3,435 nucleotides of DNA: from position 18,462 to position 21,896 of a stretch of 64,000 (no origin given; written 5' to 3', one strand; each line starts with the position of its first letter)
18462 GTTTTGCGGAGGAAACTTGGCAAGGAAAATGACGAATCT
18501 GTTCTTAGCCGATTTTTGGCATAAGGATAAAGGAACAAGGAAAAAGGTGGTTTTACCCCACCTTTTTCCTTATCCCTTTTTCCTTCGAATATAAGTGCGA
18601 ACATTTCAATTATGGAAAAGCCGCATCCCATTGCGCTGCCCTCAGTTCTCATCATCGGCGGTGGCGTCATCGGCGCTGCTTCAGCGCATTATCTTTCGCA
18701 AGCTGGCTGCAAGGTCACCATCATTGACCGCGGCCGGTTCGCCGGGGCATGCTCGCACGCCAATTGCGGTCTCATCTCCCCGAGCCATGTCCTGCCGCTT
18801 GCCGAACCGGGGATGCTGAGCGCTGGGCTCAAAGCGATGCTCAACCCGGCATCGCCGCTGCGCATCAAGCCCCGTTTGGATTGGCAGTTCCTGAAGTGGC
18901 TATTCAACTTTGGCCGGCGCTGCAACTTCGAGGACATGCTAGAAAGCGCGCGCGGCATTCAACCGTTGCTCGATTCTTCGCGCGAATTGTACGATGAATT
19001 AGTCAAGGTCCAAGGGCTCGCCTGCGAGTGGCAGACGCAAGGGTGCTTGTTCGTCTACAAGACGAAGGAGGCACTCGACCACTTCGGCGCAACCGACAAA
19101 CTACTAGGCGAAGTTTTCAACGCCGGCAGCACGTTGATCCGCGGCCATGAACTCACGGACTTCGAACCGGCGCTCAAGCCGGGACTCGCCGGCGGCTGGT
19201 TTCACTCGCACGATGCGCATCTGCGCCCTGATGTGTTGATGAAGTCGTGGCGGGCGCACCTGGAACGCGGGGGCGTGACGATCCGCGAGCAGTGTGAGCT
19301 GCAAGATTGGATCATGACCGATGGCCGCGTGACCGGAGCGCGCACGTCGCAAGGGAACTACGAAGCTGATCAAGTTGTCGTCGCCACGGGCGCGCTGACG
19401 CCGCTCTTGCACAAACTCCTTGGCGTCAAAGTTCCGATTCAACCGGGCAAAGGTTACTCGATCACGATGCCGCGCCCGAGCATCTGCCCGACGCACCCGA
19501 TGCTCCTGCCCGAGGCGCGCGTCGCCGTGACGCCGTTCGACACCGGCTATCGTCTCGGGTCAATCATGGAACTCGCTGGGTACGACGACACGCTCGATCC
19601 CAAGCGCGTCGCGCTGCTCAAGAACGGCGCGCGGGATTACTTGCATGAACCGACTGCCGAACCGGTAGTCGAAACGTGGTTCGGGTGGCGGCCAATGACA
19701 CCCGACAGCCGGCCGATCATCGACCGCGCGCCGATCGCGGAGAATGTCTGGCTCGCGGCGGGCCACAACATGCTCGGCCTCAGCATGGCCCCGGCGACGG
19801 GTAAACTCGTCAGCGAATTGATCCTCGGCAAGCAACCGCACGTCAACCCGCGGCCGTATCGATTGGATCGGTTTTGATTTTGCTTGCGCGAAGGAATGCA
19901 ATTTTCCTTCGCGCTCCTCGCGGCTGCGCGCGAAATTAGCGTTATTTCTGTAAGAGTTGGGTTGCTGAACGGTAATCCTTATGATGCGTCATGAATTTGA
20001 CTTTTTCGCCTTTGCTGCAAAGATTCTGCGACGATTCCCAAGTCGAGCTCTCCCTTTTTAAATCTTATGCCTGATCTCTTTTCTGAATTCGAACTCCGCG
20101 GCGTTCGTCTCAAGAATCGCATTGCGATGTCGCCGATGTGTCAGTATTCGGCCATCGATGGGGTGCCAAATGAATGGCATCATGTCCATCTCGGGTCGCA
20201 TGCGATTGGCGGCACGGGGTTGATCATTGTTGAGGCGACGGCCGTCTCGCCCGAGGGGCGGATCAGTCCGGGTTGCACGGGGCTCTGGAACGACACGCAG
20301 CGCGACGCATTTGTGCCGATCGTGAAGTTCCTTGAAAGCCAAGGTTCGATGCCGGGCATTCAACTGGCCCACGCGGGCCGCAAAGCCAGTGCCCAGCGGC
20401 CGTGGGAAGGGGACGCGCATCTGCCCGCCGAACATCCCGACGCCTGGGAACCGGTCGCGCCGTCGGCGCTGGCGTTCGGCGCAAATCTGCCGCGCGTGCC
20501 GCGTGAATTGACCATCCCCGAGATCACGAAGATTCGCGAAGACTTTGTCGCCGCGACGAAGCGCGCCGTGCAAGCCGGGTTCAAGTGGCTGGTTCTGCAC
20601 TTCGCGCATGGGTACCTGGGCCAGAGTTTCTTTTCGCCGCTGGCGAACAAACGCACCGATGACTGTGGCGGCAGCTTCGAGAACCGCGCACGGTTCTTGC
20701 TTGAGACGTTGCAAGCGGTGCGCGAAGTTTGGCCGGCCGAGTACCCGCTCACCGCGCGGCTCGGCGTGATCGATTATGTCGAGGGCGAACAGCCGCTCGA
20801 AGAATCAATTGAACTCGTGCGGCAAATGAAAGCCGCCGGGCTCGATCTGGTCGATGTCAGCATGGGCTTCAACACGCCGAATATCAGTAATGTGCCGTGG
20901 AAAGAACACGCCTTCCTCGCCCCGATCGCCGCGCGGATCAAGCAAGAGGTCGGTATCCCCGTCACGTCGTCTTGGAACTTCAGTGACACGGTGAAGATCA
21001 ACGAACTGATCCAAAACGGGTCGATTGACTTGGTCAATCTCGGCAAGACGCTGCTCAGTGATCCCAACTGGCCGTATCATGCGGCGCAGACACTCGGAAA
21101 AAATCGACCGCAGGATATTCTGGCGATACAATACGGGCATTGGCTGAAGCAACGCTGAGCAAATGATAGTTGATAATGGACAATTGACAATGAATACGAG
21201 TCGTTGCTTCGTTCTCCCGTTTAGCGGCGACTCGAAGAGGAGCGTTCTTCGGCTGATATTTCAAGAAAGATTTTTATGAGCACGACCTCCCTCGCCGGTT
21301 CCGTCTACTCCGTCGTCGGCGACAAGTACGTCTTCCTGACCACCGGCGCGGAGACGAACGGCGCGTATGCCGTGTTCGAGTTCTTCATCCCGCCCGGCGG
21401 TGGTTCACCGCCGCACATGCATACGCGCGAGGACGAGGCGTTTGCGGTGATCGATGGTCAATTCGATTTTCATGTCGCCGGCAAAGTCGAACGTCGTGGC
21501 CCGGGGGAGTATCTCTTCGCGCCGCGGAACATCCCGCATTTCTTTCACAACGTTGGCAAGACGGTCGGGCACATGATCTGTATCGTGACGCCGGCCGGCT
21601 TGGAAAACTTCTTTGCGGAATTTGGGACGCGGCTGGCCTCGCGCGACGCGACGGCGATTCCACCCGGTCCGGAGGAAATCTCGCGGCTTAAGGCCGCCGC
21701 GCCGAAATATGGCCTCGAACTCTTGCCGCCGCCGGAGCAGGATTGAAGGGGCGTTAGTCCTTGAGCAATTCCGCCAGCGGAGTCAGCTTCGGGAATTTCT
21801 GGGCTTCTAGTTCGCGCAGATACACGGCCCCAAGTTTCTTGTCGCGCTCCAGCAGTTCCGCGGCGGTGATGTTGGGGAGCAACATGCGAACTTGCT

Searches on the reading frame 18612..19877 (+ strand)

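Call 63: search_protein_families(library=pfam, proteins=[window:18612-19877:+], max_evalue=0.001)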
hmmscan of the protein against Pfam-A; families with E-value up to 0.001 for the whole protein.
window:18612-19877:+ (421 aa): 10 families
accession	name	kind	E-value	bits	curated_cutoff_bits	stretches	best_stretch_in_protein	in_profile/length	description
PF01266.30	DAO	-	7.6e-70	236.6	27.9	1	12-403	2-353/353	FAD dependent oxidoreductase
PF07992.20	Pyr_redox_2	-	9.6e-10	38.8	26.1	1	11-41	144-174/291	Pyridine nucleotide-disulphide oxidoreductase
PF03486.20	HI0933_like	-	6.9e-08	32.7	50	0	209-262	111-165/244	HI0933-like protein Rossmann domain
PF00890.30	FAD_binding_2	-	3.5e-07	30.2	20.4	0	12-55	2-45/414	FAD binding domain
PF00070.33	Pyr_redox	-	9e-07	29.8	22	1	11-41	1-31/82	Pyridine nucleotide-disulphide oxidoreductase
PF13450.12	NAD_binding_8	-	5.4e-06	27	21.9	1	14-49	1-36/68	NAD(P)-binding Rossmann-like domain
PF13738.12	Pyr_redox_3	-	1.8e-05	24.6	30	0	13-44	1-33/305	Pyridine nucleotide-disulphide oxidoreductase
PF02558.23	ApbA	-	4.3e-05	23.6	22.2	1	12-42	1-31/150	Ketopantoate reductase PanE/ApbA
PF01494.25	FAD_binding_3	-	5.9e-05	22.9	22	1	11-41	3-33/349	FAD binding domain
PF01134.28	GIDA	-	0.00032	20.3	22.1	0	12-41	2-33/391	Glucose inhibited division protein A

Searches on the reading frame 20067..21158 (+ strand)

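Call 63: search_protein_families(library=pfam, proteins=[window:20067-21158:+], max_evalue=0.001)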
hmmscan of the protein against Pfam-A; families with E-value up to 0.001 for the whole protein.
window:20067-21158:+ (363 aa): 1 family
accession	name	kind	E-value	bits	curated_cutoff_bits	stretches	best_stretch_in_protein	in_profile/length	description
PF00724.26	Oxidored_FMN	-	9.9e-60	203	27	1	3-345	1-341/342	NADH:flavin oxidoreductase / NADH oxidase family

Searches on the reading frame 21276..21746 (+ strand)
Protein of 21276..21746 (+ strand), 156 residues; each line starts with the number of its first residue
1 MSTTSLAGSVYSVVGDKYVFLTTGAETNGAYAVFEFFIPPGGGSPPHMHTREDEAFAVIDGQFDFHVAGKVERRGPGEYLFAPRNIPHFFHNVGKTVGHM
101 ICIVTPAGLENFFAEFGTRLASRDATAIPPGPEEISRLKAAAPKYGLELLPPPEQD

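Call 64: search_protein_families(library=pfam, proteins=[window:21276-21746:+], max_evalue=0.001)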
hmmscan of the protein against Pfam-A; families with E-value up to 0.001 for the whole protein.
window:21276-21746:+ (156 aa): 2 families
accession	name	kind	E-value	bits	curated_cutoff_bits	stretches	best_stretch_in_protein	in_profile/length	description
PF07883.17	Cupin_2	-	3.4e-16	59.2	27.2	1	36-104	3-70/70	Cupin domain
PF00190.28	Cupin_1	-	8.5e-07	29.1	22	1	32-104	35-113/151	Cupin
